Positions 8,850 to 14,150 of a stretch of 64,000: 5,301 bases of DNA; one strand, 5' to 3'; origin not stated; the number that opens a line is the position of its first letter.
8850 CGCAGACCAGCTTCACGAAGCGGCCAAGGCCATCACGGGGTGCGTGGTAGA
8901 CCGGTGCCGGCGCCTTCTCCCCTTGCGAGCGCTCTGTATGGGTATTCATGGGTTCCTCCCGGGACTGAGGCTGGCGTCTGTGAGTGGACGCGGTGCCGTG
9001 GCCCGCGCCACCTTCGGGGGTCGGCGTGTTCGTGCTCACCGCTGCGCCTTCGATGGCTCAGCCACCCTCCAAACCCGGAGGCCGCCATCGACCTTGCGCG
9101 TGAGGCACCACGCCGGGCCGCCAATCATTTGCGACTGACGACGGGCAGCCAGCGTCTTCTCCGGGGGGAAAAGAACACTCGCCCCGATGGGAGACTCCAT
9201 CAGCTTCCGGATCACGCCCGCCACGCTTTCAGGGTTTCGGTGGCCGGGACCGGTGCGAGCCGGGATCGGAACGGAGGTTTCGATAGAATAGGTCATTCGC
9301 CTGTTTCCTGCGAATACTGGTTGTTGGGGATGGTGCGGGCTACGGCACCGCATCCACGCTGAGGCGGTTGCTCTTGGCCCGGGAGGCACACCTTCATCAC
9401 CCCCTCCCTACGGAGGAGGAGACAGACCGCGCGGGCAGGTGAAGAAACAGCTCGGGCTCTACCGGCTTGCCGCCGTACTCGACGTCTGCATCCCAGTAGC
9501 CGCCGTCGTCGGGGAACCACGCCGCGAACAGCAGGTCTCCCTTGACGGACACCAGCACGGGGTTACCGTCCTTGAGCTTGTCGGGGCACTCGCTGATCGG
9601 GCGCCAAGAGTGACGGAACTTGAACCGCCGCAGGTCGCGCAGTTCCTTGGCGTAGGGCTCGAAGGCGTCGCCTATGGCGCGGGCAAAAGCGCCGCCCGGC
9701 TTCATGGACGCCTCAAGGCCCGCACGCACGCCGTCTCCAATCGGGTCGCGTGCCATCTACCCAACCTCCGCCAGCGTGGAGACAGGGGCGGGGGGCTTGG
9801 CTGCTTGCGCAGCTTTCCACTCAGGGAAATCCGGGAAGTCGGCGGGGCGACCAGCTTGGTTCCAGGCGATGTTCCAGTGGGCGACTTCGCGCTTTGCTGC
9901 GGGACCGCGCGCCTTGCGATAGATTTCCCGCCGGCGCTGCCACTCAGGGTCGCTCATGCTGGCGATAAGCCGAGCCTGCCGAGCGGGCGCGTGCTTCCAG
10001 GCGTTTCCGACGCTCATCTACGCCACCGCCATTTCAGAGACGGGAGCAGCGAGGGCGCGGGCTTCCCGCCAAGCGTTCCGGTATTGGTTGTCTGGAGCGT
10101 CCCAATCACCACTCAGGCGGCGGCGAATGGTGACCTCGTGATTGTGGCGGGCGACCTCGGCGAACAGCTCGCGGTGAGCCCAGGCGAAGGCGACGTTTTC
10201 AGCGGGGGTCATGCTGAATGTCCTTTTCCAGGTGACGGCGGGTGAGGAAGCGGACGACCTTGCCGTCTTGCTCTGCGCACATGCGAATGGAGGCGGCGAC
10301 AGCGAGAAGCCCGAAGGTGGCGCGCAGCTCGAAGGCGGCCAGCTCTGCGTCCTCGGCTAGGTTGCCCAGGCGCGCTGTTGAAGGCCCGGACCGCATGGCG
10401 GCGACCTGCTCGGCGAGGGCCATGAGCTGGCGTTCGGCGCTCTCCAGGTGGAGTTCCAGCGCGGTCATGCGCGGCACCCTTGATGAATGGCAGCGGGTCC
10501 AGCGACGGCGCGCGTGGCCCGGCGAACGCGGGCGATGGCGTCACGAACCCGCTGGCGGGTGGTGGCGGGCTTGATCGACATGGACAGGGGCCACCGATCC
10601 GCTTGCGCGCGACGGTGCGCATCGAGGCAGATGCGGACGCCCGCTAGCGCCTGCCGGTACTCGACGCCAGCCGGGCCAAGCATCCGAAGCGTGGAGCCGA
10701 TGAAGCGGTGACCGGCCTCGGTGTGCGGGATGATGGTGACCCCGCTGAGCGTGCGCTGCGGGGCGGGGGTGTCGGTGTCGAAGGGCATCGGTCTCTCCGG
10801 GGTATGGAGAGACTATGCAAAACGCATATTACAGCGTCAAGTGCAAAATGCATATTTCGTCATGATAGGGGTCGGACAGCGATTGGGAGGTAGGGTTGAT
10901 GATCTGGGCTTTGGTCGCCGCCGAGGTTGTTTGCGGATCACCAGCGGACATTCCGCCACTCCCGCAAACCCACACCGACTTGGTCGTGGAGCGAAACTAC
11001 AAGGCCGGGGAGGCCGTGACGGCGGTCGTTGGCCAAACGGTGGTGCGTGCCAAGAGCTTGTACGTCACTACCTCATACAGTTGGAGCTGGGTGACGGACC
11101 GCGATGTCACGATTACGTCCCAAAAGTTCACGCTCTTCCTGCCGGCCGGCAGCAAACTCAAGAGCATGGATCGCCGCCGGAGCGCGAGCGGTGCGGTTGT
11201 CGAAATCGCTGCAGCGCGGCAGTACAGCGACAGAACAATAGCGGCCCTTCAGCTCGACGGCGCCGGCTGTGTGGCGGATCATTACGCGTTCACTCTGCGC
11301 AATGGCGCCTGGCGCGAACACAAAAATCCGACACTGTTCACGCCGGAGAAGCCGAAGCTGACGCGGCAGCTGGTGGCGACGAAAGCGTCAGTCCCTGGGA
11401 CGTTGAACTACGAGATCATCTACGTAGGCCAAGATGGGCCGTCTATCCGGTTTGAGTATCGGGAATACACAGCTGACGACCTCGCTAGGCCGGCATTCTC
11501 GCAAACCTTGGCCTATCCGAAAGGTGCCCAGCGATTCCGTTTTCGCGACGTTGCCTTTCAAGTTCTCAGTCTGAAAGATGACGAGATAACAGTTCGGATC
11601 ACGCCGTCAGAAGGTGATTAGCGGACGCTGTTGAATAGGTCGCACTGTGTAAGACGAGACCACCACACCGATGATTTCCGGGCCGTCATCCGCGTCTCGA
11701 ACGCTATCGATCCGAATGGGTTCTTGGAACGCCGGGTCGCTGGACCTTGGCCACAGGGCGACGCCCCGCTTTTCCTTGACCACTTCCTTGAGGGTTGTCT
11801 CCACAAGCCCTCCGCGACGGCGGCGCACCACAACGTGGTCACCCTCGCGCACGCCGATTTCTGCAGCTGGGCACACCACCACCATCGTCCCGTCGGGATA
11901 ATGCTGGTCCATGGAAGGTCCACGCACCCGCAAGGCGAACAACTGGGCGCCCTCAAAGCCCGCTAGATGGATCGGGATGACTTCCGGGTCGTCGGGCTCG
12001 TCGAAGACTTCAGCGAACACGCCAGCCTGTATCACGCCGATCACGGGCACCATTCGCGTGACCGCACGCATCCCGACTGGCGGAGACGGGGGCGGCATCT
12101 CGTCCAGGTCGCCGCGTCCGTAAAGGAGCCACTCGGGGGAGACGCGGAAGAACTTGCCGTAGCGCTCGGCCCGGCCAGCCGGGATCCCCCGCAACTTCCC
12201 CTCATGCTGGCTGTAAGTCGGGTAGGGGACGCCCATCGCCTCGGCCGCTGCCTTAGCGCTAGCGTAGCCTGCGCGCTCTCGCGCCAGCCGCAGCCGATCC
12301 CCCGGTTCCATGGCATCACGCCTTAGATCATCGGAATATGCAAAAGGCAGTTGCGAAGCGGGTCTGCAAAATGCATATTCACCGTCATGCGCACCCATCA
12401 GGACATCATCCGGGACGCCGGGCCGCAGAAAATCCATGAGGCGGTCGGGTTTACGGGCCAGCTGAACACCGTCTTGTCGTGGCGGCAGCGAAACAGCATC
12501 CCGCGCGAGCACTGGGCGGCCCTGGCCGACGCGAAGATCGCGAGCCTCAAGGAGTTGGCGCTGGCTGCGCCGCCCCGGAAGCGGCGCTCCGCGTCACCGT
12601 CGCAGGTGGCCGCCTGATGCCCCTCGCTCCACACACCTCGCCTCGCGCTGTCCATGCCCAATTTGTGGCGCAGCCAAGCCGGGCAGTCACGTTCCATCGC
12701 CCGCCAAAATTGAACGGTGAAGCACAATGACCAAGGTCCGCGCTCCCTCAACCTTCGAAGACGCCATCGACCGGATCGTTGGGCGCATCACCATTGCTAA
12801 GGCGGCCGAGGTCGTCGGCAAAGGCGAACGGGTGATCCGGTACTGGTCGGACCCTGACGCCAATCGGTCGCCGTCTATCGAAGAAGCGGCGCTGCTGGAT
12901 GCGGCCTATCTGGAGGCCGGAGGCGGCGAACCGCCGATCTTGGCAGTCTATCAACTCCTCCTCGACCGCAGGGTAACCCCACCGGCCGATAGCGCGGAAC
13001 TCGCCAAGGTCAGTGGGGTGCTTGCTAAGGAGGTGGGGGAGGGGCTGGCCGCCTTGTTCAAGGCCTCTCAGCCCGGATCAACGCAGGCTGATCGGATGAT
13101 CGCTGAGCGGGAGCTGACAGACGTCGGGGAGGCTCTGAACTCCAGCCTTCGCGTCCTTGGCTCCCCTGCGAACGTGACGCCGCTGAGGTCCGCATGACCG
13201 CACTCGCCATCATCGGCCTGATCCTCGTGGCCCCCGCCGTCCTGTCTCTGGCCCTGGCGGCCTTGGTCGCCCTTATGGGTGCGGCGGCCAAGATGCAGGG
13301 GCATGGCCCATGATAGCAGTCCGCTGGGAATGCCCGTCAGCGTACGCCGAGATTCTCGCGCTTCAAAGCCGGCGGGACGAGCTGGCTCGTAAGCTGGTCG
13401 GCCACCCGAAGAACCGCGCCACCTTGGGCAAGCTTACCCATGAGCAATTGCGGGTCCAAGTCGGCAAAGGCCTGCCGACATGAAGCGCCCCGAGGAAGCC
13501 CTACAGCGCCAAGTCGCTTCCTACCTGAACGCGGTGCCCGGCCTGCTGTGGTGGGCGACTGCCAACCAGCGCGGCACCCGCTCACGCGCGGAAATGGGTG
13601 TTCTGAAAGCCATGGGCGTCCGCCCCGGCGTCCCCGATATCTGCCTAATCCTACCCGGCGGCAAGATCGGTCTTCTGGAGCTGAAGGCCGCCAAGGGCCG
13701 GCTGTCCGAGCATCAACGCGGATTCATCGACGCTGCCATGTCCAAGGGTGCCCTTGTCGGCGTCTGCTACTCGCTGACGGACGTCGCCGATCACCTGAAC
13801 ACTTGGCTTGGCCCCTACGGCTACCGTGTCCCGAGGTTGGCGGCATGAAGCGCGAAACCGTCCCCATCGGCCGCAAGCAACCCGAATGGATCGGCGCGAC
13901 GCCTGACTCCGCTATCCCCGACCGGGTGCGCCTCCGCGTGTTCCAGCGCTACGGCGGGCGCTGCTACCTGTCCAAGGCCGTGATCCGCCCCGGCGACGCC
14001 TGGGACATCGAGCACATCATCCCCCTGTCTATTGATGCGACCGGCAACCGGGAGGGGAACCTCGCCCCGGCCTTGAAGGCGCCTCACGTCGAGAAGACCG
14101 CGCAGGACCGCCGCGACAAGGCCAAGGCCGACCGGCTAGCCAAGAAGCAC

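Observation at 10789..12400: Immunity region: four copies of a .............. operator split into OL and OR pairs, with a secreted-protein moron in between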

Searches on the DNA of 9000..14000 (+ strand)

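Call 21: search_dna_similar(query=window:9000-14000:+, collection=phages, mode=distant, max_rows=15)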
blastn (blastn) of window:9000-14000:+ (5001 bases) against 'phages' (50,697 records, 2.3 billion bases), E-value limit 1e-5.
Records with a match: 1; places in all: 1; records where one place covers at least 80% of the query: 0.
Best place of each record, by identity: 80-90% 1.
By first word of the organism name: Microcystis 1.
By host as written in the record: Microcystis sp. 1.
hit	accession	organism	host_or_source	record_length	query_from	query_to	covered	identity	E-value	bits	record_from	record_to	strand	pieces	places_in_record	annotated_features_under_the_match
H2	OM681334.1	Microcystis phage vB_MweS-yong2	Microcystis sp.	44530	3106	3172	1%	82.1%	4e-8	68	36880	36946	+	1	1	repressor protein C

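Call 23: get_annotated_region(hit=H2, flank=4000)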
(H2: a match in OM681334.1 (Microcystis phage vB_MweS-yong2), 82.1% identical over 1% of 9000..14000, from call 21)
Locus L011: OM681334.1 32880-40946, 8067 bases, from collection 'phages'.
description: Microcystis phage vB_MweS-yong2, complete genome.
organism: Microcystis phage vB_MweS-yong2 (NCBI taxid 2924883)
taxonomy: Viruses; Duplodnaviria; Heunggongvirae; Uroviricota; Caudoviricetes
host: Microcystis sp.; source: -; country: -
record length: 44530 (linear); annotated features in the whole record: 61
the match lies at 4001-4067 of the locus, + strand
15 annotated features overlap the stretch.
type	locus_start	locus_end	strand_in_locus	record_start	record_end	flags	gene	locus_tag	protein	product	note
CDS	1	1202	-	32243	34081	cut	-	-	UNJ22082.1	chromosome segregation protein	-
CDS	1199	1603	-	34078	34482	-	-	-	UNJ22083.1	DNA gyrase inhibitor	DNA gyrase inhibitor YacG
CDS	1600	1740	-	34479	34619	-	-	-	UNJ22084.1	hypothetical protein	-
CDS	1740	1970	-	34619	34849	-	-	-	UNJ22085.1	hypothetical protein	-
CDS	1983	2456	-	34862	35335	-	-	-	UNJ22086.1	hypothetical protein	-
CDS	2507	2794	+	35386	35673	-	-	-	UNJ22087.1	hypothetical protein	-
CDS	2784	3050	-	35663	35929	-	-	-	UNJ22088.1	hypothetical protein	-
CDS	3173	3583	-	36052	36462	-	-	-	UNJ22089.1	hypothetical protein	-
CDS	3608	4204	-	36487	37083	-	-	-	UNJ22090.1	repressor protein C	-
CDS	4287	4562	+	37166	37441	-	-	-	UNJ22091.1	transcriptional regulator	-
CDS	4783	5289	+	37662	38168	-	-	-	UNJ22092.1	regulatory protein CII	-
CDS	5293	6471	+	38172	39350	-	-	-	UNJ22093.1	DNA polymerase III holoenzyme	-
CDS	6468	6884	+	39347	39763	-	-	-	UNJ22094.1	hypothetical protein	-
CDS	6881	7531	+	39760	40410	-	-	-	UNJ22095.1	hydrolase of HD superfamily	-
CDS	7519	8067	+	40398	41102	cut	-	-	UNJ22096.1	modification methylase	modification methylase CviRI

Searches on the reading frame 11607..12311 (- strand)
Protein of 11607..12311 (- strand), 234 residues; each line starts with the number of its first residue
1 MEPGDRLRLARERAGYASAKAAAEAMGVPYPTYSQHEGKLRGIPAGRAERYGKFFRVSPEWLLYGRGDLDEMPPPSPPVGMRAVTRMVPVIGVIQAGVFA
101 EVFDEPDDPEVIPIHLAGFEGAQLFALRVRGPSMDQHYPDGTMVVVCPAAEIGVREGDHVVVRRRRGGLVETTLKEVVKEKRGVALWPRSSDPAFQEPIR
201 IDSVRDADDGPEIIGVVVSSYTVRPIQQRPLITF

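Call 4: search_protein_families(library=pfam, proteins=[window:11607-12311:-], max_evalue=0.1)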
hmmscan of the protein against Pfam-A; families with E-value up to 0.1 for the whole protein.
window:11607-12311:- (234 aa): 4 families
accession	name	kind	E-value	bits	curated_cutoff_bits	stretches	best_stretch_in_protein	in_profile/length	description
PF00717.28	Peptidase_S24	-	1.2e-14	54.5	23.3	1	89-218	1-116/116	Peptidase S24-like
PF13560.12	HTH_31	-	0.00015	22.4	27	1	4-60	3-59/64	Helix-turn-helix domain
PF01381.28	HTH_3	-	0.035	14.6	23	1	7-62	1-55/55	Helix-turn-helix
PF01568.27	Molydop_binding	-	0.092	13.2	26.8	0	149-187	39-76/110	Molydopterin dinucleotide binding domain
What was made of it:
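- Checked: The repressor at 11607-12311 (minus) has Peptidase_S24 (E 1.2e-14) plus an HTH (call 4).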

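Call 18: search_protein_families(library=phrogs, proteins=[window:11607-12311:-], max_evalue=0.01)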
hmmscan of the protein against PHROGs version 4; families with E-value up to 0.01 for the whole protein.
window:11607-12311:- (234 aa): 4 families
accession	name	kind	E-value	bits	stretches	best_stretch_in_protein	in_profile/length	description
phrog_4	-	transcription regulation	1.9e-30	107.2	1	3-222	137-337/400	transcriptional repressor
phrog_2328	-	transcription regulation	2.7e-07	31.4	1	4-78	17-85/128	transcriptional repressor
phrog_8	-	transcription regulation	5.2e-05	23.8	1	4-68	78-221/346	transcriptional regulator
phrog_2967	-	transcription regulation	0.01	16.4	0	2-67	10-74/225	transcriptional regulator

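Call 73: search_solved_structures(query=window:11607-12311:-, max_evalue=0.001, show_alignments=2)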
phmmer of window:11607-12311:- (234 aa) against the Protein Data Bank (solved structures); distinct sequences matched with E-value up to 0.001: 0.

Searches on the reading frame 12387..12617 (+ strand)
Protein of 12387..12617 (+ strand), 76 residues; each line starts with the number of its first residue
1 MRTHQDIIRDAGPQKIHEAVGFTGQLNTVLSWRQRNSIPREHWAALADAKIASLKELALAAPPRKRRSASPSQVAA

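Call 4: search_protein_families(library=pfam, proteins=[window:12387-12617:+], max_evalue=0.1)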
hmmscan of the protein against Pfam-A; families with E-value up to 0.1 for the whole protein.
window:12387-12617:+ (76 aa): 2 families
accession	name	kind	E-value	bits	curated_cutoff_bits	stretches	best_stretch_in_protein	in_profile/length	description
PF07022.19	Phage_CI_repr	-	0.054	14.3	22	1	28-59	28-59/65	Bacteriophage CI repressor helix-turn-helix domain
PF15547.11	C1ORF64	-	0.097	13.4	27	0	34-73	2-39/137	Steroid receptor-associated and regulated protein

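Call 18: search_protein_families(library=phrogs, proteins=[window:12387-12617:+], max_evalue=0.01)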
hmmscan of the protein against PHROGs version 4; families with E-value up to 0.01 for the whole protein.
window:12387-12617:+ (76 aa): 0 families

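Call 74: search_solved_structures(query=window:12387-12617:+, max_evalue=5, show_alignments=2)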
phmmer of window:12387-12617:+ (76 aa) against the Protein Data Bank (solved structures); distinct sequences matched with E-value up to 5: 1.
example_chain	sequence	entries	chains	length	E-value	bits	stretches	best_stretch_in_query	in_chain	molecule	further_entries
8k1m_B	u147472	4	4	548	0.46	14.4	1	6-73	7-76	Multidrug efflux system permease protein Rv1217c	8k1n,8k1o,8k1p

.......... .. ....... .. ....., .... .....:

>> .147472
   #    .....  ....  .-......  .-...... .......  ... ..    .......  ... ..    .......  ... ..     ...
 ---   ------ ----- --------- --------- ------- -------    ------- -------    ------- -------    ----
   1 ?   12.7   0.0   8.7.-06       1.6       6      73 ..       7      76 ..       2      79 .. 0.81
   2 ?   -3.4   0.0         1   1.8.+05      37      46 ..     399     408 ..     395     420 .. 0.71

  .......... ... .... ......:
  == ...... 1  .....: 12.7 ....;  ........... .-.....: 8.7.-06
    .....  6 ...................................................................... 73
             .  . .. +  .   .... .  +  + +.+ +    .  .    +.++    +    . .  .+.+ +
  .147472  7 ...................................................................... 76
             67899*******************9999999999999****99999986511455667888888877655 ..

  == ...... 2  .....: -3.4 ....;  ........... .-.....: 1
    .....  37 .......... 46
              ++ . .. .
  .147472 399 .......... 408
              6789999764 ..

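Call 77: search_protein_families(library=pfam, proteins=[window:12387-12617:+], max_evalue=1)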
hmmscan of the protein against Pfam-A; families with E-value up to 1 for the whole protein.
window:12387-12617:+ (76 aa): 2 families
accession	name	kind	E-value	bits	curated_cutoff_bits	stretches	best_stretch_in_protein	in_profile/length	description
PF07022.19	Phage_CI_repr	-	0.054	14.3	22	1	28-59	28-59/65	Bacteriophage CI repressor helix-turn-helix domain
PF15547.11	C1ORF64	-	0.097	13.4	27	1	34-73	2-39/137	Steroid receptor-associated and regulated protein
